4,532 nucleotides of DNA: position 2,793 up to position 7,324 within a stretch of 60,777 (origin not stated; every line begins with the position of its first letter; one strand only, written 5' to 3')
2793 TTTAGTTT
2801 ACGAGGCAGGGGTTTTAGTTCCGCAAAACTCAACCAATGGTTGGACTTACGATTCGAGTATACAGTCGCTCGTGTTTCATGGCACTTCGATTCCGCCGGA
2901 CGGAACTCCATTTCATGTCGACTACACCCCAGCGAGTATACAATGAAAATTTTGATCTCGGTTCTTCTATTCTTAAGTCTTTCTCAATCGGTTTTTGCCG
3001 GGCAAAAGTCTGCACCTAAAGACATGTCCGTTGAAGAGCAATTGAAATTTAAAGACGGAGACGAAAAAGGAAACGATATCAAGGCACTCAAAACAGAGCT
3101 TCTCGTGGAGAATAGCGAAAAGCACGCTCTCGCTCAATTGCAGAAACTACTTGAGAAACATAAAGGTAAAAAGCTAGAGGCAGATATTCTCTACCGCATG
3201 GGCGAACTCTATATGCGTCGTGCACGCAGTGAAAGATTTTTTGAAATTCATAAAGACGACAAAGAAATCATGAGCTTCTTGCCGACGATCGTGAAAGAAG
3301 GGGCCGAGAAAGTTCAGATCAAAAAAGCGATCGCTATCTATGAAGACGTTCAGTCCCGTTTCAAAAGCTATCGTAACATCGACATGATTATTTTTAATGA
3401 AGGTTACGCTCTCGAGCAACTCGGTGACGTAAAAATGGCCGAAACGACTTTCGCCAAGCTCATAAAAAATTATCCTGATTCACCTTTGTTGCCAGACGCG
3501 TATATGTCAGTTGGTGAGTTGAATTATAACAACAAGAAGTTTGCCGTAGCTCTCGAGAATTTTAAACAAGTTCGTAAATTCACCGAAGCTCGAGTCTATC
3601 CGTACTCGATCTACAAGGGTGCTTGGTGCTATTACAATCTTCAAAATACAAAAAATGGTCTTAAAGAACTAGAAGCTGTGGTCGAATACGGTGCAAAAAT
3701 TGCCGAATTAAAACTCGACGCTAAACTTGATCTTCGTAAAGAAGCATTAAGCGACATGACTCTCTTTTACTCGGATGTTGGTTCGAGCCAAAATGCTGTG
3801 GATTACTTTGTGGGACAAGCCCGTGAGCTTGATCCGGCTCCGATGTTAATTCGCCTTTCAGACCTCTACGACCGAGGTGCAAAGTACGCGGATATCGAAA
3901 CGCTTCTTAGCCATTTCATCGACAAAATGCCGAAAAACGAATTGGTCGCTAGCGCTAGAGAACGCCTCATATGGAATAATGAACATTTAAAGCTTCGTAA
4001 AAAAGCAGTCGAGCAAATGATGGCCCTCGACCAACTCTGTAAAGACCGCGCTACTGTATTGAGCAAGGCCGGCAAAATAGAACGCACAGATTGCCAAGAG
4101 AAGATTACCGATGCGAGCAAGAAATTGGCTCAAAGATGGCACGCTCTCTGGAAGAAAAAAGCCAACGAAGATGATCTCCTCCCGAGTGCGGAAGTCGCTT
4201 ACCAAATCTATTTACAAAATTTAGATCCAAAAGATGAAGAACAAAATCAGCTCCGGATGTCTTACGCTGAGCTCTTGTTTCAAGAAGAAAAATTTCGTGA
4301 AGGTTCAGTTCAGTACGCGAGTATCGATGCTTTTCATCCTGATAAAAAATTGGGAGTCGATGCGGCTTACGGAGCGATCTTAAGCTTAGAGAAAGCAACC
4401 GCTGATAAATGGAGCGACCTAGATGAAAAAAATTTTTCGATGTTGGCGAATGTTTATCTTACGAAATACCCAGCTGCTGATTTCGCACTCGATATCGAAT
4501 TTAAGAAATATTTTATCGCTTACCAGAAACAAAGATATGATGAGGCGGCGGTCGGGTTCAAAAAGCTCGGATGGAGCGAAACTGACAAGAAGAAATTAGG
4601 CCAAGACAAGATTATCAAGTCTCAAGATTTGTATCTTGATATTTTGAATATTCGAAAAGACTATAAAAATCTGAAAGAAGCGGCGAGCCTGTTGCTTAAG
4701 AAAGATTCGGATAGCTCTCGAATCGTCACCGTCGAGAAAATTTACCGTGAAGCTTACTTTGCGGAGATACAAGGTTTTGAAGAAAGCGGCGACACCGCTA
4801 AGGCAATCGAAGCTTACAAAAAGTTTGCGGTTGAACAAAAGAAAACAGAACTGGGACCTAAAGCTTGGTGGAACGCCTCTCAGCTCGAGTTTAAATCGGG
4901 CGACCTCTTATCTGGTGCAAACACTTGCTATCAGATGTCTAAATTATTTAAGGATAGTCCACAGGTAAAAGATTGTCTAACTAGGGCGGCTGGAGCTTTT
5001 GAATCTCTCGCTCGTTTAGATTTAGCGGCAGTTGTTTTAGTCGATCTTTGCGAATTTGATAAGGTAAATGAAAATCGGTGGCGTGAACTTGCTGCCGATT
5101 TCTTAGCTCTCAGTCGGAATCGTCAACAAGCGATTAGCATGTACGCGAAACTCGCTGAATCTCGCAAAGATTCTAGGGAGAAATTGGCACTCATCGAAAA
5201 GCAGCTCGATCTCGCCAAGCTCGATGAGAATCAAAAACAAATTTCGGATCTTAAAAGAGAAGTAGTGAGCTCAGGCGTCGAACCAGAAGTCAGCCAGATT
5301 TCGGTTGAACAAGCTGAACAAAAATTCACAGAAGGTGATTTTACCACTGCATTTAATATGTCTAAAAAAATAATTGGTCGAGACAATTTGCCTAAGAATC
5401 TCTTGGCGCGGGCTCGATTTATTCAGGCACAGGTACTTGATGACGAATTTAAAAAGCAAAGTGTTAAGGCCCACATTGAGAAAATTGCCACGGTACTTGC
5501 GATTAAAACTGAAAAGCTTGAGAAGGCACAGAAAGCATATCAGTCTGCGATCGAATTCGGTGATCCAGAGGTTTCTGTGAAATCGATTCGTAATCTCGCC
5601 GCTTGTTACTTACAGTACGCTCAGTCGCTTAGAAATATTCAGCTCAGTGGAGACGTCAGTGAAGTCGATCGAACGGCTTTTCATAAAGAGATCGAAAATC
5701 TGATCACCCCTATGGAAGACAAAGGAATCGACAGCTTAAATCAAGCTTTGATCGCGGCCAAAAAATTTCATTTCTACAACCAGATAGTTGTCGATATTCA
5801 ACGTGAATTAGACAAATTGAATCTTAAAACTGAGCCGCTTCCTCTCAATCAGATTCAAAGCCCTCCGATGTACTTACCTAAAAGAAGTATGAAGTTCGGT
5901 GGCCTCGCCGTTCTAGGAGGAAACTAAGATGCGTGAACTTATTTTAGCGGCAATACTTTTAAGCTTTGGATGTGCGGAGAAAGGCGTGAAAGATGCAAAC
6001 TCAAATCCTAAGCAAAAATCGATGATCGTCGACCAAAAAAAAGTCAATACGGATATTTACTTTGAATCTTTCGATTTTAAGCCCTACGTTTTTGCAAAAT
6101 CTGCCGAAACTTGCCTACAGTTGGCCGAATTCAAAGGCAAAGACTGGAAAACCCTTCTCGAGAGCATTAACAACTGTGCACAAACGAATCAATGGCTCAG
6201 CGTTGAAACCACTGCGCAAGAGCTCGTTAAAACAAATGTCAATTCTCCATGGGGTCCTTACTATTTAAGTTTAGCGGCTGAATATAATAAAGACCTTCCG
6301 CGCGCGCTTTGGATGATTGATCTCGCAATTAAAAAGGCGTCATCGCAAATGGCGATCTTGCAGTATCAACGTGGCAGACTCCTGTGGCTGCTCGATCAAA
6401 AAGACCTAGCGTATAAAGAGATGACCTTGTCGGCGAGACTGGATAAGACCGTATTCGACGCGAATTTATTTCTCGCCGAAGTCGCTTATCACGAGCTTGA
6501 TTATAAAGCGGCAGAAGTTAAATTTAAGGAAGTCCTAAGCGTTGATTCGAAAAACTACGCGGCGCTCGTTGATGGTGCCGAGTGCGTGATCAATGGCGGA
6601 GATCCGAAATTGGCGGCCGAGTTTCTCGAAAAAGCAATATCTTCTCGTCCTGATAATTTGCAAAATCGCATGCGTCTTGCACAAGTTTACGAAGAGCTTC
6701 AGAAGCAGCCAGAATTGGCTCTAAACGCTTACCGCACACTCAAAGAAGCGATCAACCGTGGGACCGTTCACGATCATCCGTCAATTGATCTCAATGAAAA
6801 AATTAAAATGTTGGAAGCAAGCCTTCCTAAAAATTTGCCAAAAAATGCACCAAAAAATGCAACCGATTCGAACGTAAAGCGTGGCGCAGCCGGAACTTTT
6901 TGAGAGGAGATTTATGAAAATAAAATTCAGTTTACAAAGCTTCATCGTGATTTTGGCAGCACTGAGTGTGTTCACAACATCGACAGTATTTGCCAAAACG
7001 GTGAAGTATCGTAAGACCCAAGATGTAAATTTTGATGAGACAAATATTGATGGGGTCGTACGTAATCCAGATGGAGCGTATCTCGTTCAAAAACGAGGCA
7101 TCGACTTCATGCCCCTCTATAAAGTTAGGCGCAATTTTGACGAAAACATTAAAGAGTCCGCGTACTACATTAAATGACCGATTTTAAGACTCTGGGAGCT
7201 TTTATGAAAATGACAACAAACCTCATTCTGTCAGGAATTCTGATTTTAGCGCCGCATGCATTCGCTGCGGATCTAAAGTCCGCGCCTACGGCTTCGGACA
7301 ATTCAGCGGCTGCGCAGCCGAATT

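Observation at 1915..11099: Seven-gene translationally coupled envelope operon resembling a compact Glt/Nfs-type trans-envelope machine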

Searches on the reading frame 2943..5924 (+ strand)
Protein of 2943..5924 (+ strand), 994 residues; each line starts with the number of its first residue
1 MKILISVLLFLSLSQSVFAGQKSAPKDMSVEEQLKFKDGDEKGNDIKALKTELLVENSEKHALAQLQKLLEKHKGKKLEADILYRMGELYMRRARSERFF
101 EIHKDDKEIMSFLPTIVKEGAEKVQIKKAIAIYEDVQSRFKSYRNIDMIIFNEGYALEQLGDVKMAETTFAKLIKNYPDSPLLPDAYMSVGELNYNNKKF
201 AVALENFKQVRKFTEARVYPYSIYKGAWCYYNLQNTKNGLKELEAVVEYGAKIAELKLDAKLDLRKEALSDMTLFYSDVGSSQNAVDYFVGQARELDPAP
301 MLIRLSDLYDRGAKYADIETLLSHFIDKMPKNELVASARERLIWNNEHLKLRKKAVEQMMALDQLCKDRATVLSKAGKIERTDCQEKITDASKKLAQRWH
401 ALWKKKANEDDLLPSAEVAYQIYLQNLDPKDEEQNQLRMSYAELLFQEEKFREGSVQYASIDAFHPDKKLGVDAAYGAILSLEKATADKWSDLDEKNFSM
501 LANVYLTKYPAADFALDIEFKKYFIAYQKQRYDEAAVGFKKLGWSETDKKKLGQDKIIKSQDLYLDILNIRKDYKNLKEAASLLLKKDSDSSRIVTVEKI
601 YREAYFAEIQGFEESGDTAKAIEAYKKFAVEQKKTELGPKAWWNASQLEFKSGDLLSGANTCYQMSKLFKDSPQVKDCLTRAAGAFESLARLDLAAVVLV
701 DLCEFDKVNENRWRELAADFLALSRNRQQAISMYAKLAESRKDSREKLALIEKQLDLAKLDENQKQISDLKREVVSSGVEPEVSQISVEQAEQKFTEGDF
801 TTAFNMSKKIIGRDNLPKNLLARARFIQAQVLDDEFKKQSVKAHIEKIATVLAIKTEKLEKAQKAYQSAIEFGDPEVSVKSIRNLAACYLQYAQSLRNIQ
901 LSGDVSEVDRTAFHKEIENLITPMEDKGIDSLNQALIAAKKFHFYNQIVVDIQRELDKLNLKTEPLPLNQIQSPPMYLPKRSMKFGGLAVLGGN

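Call 4: search_protein_families(library=pfam, proteins=[window:2943-5924:+], max_evalue=0.1)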
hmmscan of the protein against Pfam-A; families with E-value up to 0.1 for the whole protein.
window:2943-5924:+ (994 aa): 7 families
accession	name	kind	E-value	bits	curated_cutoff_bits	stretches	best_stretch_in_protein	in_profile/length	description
PF13174.12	TPR_6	-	1.6e-09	38.2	26.3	1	151-180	4-33/33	Tetratricopeptide repeat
PF07719.23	TPR_2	-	5.3e-06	26.6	27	0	151-179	5-33/34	Tetratricopeptide repeat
PF13432.12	TPR_16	-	1.4e-05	25.8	32.7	1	152-209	2-56/65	Tetratricopeptide repeat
PF13428.12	TPR_14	-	3e-05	24.7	23.5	0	154-182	8-36/44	Tetratricopeptide repeat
PF13424.12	TPR_12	-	0.0036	17.9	30.1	0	152-213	8-74/77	Tetratricopeptide repeat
PF13181.12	TPR_8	-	0.015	15.9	25.7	0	151-179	5-33/34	Tetratricopeptide repeat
PF13176.12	TPR_7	-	0.036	14.6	27.9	0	720-746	8-34/36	Tetratricopeptide repeat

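Call 5: search_protein_families(library=ncbifam, proteins=[window:2943-5924:+], max_evalue=0.1)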
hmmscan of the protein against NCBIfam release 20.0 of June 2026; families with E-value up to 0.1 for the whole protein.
window:2943-5924:+ (994 aa): 5 families
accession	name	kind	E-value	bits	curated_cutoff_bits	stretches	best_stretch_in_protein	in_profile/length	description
TIGR02795.1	tol_pal_ybgF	equivalog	1.6e-14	54.5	90.1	2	160-248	15-104/119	tol-pal system protein YbgF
TIGR03302.1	OM_YfiO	subfamily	1.2e-06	28.2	81.4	1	150-346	36-162/239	outer membrane protein assembly factor BamD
NF008068.0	PRK10803.1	equivalog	0.0036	17.3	383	1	166-210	162-206/263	cell division protein CpoB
TIGR02552.1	LcrH_SycD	equivalog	0.0083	15.8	104.8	1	150-252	21-118/136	SycD/LcrH family type III secretion system chaperone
NF033920.0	C39_PA2778_fam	equivalog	0.074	12.4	150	1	155-216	164-222/255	PA2778 family cysteine peptidase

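Call 56: find_homologous_proteins(query=A3, max_evalue=0.00001)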
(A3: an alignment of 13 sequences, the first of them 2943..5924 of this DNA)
Query A3 (13 sequences) (994 aa, profile of the alignment): 223 proteins with E <= 0.00001 among 8000 candidates; the best 120 are listed.
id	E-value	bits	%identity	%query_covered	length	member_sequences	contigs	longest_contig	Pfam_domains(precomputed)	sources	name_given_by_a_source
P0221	0.0e+0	1315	51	99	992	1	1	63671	PF13432.13,PF13428.13,PF13174.13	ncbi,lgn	-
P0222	0.0e+0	1296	100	100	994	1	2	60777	PF13432.13,PF13428.13,PF07719.24,PF13174.13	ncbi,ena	-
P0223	0.0e+0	1288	41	95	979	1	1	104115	PF13428.13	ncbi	-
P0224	0.0e+0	1258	40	96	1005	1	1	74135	PF13432.13,PF13428.13,PF07719.24,PF13174.13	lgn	-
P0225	0.0e+0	1240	42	98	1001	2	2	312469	PF13432.13,PF13428.13,PF13174.13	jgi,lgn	jgi:TolA-binding protein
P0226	0.0e+0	1239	88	99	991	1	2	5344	PF13174.13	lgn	-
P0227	0.0e+0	1238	41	98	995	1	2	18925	PF14559.13,PF13432.13,PF13428.13,PF07719.24,PF13174.13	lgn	-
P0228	0.0e+0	1235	37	98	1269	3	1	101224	PF13431.13,PF23914.2,PF25060.1,PF13414.13,PF13428.13,PF25064.2,PF14559.13,PF24575.2,PF00515.35,PF12895.14,PF13424.13,PF13432.13,PF13181.13,PF07719.24,PF13174.13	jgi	jgi:cellulose synthase operon protein C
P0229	0.0e+0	1221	41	95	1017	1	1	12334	PF13432.13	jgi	jgi:cellulose synthase operon protein C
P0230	0.0e+0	1214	40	97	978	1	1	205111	PF13428.13,PF13174.13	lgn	-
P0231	0.0e+0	1201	79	98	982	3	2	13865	PF13432.13,PF13428.13,PF13174.13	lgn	-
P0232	0.0e+0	1198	79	98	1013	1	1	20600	-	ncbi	-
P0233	0.0e+0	1197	42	99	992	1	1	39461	-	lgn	-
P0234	0.0e+0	1193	39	96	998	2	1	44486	PF13174.13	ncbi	-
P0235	0.0e+0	1185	39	98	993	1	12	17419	PF14559.13,PF13432.13,PF13428.13,PF13174.13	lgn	-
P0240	0.0e+0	1180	40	96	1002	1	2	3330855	PF13432.13,PF13428.13,PF13174.13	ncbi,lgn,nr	ncbi:MAG: hypothetical protein H6626_08900 [Pseudobdellovibrionaceae bacterium]|nr:hypothetical prot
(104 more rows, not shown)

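Call 73: find_encoding_contigs(protein=P0240, flank=10000, max_places=1)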
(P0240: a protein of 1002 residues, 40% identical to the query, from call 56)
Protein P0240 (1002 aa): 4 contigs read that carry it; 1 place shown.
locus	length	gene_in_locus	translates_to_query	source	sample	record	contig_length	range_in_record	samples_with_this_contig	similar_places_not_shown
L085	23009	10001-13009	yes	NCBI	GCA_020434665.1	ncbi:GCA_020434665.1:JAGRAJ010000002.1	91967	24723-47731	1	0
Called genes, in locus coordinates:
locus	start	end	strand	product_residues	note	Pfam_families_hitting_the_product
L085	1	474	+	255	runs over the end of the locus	-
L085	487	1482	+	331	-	PF01336:tRNA_anti-codon, PF01966:HD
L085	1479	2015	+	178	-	PF28549:NDPSase_N, PF00293:NUDIX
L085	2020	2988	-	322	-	PF01075:Glyco_transf_9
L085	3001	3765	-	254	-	PF00535:Glycos_transf_2, PF10111:Glyco_tranf_2_2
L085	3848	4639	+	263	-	PF00990:GGDEF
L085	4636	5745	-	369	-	PF19580:Exo_endo_phos_3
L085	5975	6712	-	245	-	-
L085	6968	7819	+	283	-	PF14237:GYF_2, PF07238:PilZ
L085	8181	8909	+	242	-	PF01618:MotA_ExbB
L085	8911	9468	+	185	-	PF02472:ExbD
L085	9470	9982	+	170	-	PF02472:ExbD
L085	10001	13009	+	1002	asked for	PF13174:TPR_6 (faint), PF13428:TPR_14 (faint), PF13432:TPR_16 (faint)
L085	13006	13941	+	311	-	PF12569:NatA_aux_su (faint), PF13428:TPR_14 (faint), PF07719:TPR_2 (faint), PF25062:ARM_TT21_N (weak), PF13424:TPR_12 (weak), PF12895:ANAPC3 (weak), PF14559:TPR_19 (weak), PF13432:TPR_16 (weak), +7 more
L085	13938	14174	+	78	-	-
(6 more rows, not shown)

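Call 74: find_encoding_contigs(protein=P0228, flank=10000, max_places=1)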
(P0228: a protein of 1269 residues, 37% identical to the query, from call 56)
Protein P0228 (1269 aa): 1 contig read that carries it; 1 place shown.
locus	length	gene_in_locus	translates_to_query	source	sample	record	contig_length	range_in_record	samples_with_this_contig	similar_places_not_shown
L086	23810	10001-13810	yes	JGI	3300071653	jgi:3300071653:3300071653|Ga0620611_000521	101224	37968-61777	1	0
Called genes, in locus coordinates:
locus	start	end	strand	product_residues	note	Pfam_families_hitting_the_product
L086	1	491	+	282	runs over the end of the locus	PF02405:MlaE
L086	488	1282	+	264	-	PF00005:ABC_tran, PF13304:AAA_21 (faint)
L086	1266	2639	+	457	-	PF02470:MlaD, PF28544:Helical_needle, PF27164:Aq_493_lipo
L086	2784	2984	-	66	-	-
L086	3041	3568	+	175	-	PF01797:Y1_Tnp (weak)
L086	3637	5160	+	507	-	PF02142:MGS, PF01808:AICARFT_IMPCHas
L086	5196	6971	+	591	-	PF13432:TPR_16 (faint), PF07719:TPR_2 (faint), PF13428:TPR_14 (faint), PF14559:TPR_19 (faint), PF13431:TPR_17 (faint)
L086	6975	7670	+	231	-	-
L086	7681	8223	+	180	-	PF28549:NDPSase_N (weak), PF00293:NUDIX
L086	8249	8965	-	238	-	-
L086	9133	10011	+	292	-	PF14237:GYF_2, PF07238:PilZ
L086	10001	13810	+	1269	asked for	PF25060:ARM_TT21_2nd (faint), PF07719:TPR_2 (faint), PF13174:TPR_6 (faint), PF13428:TPR_14 (faint), PF14559:TPR_19 (faint), PF24575:TPR_Slam (faint), PF23914:TPR_CcmH_CycH (weak), PF13432:TPR_16 (weak), +7 more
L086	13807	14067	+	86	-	-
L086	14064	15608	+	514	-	PF00498:FHA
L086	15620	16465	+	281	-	-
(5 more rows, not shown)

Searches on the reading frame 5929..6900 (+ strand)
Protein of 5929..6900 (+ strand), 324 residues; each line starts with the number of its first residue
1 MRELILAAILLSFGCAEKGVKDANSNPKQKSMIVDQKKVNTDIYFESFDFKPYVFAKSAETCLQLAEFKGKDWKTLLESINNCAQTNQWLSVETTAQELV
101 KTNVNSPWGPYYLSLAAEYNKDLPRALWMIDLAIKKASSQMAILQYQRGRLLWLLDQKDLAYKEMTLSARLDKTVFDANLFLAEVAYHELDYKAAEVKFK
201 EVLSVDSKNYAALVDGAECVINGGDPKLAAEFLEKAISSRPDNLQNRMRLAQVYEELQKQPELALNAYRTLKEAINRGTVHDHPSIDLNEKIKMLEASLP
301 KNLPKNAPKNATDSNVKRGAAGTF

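Call 4: search_protein_families(library=pfam, proteins=[window:5929-6900:+], max_evalue=0.1)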
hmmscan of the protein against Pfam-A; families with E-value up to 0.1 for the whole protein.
window:5929-6900:+ (324 aa): 16 families
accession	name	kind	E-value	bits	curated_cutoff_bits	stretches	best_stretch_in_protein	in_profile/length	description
PF25064.1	ARM_TT21_5th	-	2.7e-08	34.5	27.8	1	178-270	3-97/117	TT21 fifth ARM repeats domain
PF14559.12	TPR_19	-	3.6e-08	34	25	1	224-273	5-53/68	Tetratricopeptide repeat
PF14863.12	Alkyl_sulf_dimr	-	0.00024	22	26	1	212-264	71-123/139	Alkyl sulfatase dimerisation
PF12895.13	ANAPC3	-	0.00055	20.6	27.2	1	191-266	4-77/82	Anaphase-promoting complex, cyclosome, subunit 3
PF13181.12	TPR_8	-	0.00066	20.1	25.7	0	223-243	14-34/34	Tetratricopeptide repeat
PF07719.23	TPR_2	-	0.0024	18.3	27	0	180-209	5-34/34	Tetratricopeptide repeat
PF23914.1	TPR_CcmH_CycH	-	0.005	17.1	42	1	156-276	28-152/158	Cytochrome c-type biogenesis protein H TPR domain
PF20225.4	DUF6584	-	0.013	16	27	1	221-259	14-52/171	Family of unknown function (DUF6584)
PF13174.12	TPR_6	-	0.017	16.2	26.3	0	248-273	4-28/33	Tetratricopeptide repeat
PF09295.16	ChAPs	-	0.029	13.8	20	1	169-265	193-288/395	ChAPs (Chs5p-Arf1p-binding proteins)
PF09976.15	TPR_21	-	0.05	13.8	25.5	0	178-207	78-107/193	Tetratricopeptide repeat-like domain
PF19537.4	DUF6061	-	0.061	13.5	23.7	0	136-170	32-66/81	Family of unknown function (DUF6061)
PF00515.34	TPR_1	-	0.063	13.6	27.8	0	224-243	15-34/34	Tetratricopeptide repeat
PF25676.1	T4_Spackle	-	0.069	14.2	27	0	1-44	1-45/96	Bacteriophage T4 Spackle protein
PF19179.5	TTC3_DZIP3_dom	-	0.082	13.1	26.9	0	27-80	24-78/116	E3 ubiquitin-protein ligase TTC3/DZIP3 domain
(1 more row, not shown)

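Call 5: search_protein_families(library=ncbifam, proteins=[window:5929-6900:+], max_evalue=0.1)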
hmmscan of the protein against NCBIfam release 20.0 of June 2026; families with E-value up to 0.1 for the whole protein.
window:5929-6900:+ (324 aa): 12 families
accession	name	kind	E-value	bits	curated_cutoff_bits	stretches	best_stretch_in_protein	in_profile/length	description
TIGR02917.1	PEP_TPR_lipo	equivalog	3.9e-10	38.3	312.2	1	142-274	465-596/899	XrtA/PEP-CTERM system TPR-repeat protein PrsT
NF008520.0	PRK11447.1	equivalog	2.5e-05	22.3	858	1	174-273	601-699/1157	cellulose synthase complex outer membrane protein BcsC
NF040959.1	MamA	equivalog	0.00015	21.3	200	1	169-265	64-159/204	magnetosome protein MamA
TIGR02552.1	LcrH_SycD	equivalog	0.00029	20.6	104.8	1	171-244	47-120/136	SycD/LcrH family type III secretion system chaperone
TIGR02521.1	type_IV_pilW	equivalog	0.00047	19.8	154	1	222-270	43-90/234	type IV pilus biogenesis/stability protein PilW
NF033758.1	gliding_GltE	equivalog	0.00062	18.9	225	1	167-215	249-295/411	adventurous gliding motility TPR repeat lipoprotein GltE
NF040561.1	PrimPol_Msp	equivalog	0.011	14.3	200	1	206-269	21-76/515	CRISPR-associated primase-polymerase type A1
NF008757.0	PRK11788.1-5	equivalog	0.02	14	363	1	156-262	194-300/388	lipopolysaccharide assembly protein LapB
NF042912.1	Amuc_1098_fam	equivalog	0.026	12.5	750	1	178-212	157-191/805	Amuc_1098 family type IV pilus outer membrane protein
NF047558.1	TPR_END_plus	domain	0.034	14.1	32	0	224-261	13-49/56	TPR end-of-group domain-containing protein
TIGR02795.1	tol_pal_ybgF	equivalog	0.042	14.5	90.1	0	176-242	39-108/119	tol-pal system protein YbgF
NF033920.0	C39_PA2778_fam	equivalog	0.051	13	150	0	179-239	193-253/255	PA2778 family cysteine peptidase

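Call 79: search_protein_families(library=ncbifam, alignment_id=A6, max_evalue=0.001)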
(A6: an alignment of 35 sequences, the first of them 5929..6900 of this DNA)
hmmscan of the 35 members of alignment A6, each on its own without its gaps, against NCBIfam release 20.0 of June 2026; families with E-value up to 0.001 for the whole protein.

A. member 1, window:5929-6900:+ (324 aa): 6 families
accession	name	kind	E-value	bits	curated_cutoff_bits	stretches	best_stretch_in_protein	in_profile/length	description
TIGR02917.1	PEP_TPR_lipo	equivalog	3.9e-10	38.3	312.2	1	142-274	465-596/899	XrtA/PEP-CTERM system TPR-repeat protein PrsT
NF008520.0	PRK11447.1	equivalog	2.5e-05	22.3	858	1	174-273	601-699/1157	cellulose synthase complex outer membrane protein BcsC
NF040959.1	MamA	equivalog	0.00015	21.3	200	1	169-265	64-159/204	magnetosome protein MamA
TIGR02552.1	LcrH_SycD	equivalog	0.00029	20.6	104.8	0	171-244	47-120/136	SycD/LcrH family type III secretion system chaperone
TIGR02521.1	type_IV_pilW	equivalog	0.00047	19.8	154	0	222-270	43-90/234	type IV pilus biogenesis/stability protein PilW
NF033758.1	gliding_GltE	equivalog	0.00062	18.9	225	0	167-215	249-295/411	adventurous gliding motility TPR repeat lipoprotein GltE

B. families by the number of members that match (of 35 scanned): 34 families (the first 25 are shown)
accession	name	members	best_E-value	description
TIGR02917.1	PEP_TPR_lipo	35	1.2e-17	XrtA/PEP-CTERM system TPR-repeat protein PrsT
NF040959.1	MamA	33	3.2e-23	magnetosome protein MamA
TIGR02521.1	type_IV_pilW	32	6.6e-12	type IV pilus biogenesis/stability protein PilW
NF033758.1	gliding_GltE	24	7.3e-11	adventurous gliding motility TPR repeat lipoprotein GltE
NF008757.0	PRK11788.1-5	22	4.9e-11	lipopolysaccharide assembly protein LapB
TIGR02552.1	LcrH_SycD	20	6.4e-08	SycD/LcrH family type III secretion system chaperone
TIGR00540.1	TPR_hemY_coli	18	4.3e-10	heme biosynthesis-associated TPR protein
NF033920.0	C39_PA2778_fam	18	5.5e-09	PA2778 family cysteine peptidase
NF033762.1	social_mot_Tgl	15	7.3e-08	social motility TPR repeat lipoprotein Tgl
NF008756.0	PRK11788.1-4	14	2.7e-09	lipopolysaccharide assembly protein LapB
TIGR02795.1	tol_pal_ybgF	13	7.5e-09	tol-pal system protein YbgF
NF008520.0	PRK11447.1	13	2.4e-08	cellulose synthase complex outer membrane protein BcsC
TIGR00990.1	3a0801s09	12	1.2e-11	mitochondrial import receptor subunit TOM70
NF047371.1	FlcA_CTERM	11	2.8e-08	periplasmic flagellar collar protein FlcA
TIGR03939.1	PGA_TPR_OMP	10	3.4e-07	poly-beta-1,6 N-acetyl-D-glucosamine export porin PgaA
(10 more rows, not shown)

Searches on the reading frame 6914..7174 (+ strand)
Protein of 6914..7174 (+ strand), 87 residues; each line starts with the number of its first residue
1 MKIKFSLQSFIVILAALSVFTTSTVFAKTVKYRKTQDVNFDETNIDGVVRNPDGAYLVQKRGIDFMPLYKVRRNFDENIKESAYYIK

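Call 4: search_protein_families(library=pfam, proteins=[window:6914-7174:+], max_evalue=0.1)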
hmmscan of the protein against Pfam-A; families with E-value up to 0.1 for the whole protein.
window:6914-7174:+ (87 aa): 0 families

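Call 5: search_protein_families(library=ncbifam, proteins=[window:6914-7174:+], max_evalue=0.1)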
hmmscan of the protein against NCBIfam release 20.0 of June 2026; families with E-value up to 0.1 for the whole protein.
window:6914-7174:+ (87 aa): 4 families
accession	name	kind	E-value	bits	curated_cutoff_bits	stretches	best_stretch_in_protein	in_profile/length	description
NF033764.1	gliding_CglF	equivalog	2.3e-10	40.4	90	1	23-83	25-85/88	adventurous gliding motility protein CglF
NF045978.1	ComEA_MAG0490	equivalog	0.048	13.4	98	1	3-57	2-57/162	MAG0490 family ComEA-like DNA-binding protein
NF046005.2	near_gluc_PtsG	equivalog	0.078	13.3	45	1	7-45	9-48/85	MPN207a family PTS transporter accessory protein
TIGR02528.1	EutP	subfamily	0.094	13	138.35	0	27-47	22-42/142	EutP/PduV family microcompartment system protein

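Call 80: search_protein_families(library=ncbifam, alignment_id=A7, max_evalue=0.001)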
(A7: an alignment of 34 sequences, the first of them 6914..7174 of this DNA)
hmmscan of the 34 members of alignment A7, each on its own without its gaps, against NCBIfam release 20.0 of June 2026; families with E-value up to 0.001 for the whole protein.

A. member 1, window:6914-7174:+ (87 aa): 1 family
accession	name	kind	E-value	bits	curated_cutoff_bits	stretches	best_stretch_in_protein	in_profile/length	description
NF033764.1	gliding_CglF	equivalog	2.3e-10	40.4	90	1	23-83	25-85/88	adventurous gliding motility protein CglF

B. families by the number of members that match (of 34 scanned): 1 family
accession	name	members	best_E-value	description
NF033764.1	gliding_CglF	34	2.8e-14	adventurous gliding motility protein CglF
